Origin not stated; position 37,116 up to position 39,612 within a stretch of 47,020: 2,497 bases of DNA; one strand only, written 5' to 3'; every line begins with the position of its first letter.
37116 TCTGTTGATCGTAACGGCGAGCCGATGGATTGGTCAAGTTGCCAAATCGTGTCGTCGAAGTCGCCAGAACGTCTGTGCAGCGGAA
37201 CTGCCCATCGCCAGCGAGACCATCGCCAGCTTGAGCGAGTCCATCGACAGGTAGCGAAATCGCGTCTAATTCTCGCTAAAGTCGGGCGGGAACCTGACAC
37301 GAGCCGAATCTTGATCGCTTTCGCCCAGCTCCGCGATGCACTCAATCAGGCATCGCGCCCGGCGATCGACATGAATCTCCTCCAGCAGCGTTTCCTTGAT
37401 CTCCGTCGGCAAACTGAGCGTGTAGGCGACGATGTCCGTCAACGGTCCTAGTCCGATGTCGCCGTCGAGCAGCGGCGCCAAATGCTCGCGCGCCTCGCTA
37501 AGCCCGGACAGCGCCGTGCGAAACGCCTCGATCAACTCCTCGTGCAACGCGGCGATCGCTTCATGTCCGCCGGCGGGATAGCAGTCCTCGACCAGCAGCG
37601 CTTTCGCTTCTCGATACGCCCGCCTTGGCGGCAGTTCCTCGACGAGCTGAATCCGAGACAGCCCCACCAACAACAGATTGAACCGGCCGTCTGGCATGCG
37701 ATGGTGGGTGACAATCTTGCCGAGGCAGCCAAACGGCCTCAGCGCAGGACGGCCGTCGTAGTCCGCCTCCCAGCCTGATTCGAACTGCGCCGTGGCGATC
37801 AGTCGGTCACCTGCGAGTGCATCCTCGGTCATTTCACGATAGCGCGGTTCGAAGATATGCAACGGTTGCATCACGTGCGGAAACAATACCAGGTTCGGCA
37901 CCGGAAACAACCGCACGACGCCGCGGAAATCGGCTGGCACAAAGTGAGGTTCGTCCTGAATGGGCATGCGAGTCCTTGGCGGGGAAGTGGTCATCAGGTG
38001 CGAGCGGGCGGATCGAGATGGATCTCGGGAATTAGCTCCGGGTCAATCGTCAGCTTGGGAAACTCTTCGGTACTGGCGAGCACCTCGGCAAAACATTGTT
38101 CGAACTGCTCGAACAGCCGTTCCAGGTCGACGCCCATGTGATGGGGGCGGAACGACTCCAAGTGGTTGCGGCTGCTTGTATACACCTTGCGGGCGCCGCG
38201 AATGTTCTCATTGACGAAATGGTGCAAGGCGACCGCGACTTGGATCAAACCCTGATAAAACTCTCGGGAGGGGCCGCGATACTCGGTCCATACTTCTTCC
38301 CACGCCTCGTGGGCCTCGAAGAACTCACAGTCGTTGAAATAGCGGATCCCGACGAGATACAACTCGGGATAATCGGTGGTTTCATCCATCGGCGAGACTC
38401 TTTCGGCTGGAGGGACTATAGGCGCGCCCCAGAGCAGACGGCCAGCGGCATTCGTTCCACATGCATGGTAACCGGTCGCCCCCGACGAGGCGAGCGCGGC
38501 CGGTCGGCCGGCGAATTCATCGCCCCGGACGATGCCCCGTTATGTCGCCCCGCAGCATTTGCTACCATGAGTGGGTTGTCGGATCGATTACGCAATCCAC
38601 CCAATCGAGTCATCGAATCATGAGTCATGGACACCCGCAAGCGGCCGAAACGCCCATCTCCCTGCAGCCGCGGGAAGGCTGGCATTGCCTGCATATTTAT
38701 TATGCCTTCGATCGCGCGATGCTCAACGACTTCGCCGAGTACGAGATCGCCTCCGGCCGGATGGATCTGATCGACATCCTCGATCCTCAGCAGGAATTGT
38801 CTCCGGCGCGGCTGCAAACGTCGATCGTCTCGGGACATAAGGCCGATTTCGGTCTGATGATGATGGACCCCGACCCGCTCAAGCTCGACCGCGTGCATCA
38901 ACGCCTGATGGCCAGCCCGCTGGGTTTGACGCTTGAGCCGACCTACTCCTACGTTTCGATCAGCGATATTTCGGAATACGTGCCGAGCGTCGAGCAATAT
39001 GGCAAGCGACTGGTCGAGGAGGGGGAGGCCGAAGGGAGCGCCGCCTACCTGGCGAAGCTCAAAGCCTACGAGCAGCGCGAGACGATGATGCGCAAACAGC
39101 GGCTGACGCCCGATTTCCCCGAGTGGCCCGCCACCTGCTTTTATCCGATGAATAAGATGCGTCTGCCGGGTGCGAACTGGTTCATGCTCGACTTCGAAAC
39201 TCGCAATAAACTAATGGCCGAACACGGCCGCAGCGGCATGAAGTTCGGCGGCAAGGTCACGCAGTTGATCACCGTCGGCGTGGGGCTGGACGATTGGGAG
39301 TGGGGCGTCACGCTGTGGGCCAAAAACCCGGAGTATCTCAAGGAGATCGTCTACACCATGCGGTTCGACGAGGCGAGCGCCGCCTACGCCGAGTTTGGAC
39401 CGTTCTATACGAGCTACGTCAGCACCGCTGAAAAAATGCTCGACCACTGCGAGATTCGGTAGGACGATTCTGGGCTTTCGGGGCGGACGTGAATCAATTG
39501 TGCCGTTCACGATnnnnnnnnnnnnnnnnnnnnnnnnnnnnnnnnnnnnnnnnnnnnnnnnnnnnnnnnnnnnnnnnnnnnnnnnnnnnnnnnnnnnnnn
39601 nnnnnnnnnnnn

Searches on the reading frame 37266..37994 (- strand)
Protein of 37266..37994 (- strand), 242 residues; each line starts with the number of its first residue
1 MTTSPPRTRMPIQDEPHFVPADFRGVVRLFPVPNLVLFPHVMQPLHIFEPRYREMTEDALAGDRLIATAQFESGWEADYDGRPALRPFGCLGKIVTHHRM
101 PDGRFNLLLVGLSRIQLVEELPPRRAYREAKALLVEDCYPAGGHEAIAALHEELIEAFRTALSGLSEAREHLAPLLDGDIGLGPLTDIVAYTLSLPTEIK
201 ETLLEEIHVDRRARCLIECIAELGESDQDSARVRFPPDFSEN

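Call 40: search_protein_families(library=pfam, proteins=[window:37266-37994:-], max_evalue=0.00001)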
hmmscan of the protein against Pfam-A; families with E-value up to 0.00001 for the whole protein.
window:37266-37994:- (242 aa): 1 family
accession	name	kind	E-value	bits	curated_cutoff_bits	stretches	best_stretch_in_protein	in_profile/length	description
PF02190.22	LON_substr_bdg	-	1.3e-31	110.5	28.7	1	27-220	2-198/200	ATP-dependent protease La (LON) substrate-binding domain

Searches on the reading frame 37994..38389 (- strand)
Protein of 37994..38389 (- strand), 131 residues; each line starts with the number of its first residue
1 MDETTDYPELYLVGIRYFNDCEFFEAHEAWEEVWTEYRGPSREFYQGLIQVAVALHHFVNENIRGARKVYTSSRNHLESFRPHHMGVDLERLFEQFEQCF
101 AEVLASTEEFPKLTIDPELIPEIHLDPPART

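Call 40: search_protein_families(library=pfam, proteins=[window:37994-38389:-], max_evalue=0.00001)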
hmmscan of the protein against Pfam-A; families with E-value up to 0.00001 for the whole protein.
window:37994-38389:- (131 aa): 1 family
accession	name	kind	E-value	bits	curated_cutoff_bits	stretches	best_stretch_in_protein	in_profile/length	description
PF03745.19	DUF309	-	3.4e-24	84.7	27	1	13-69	3-59/59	Domain of unknown function (DUF309)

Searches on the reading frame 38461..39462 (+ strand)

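Call 40: search_protein_families(library=pfam, proteins=[window:38461-39462:+], max_evalue=0.00001)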
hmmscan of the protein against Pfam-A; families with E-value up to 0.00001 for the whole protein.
window:38461-39462:+ (333 aa): 1 family
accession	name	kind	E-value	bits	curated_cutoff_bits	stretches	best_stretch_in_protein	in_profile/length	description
PF06778.18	Chlor_dismutase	-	1.9e-49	168.3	25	1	118-319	21-187/189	Chlorite dismutase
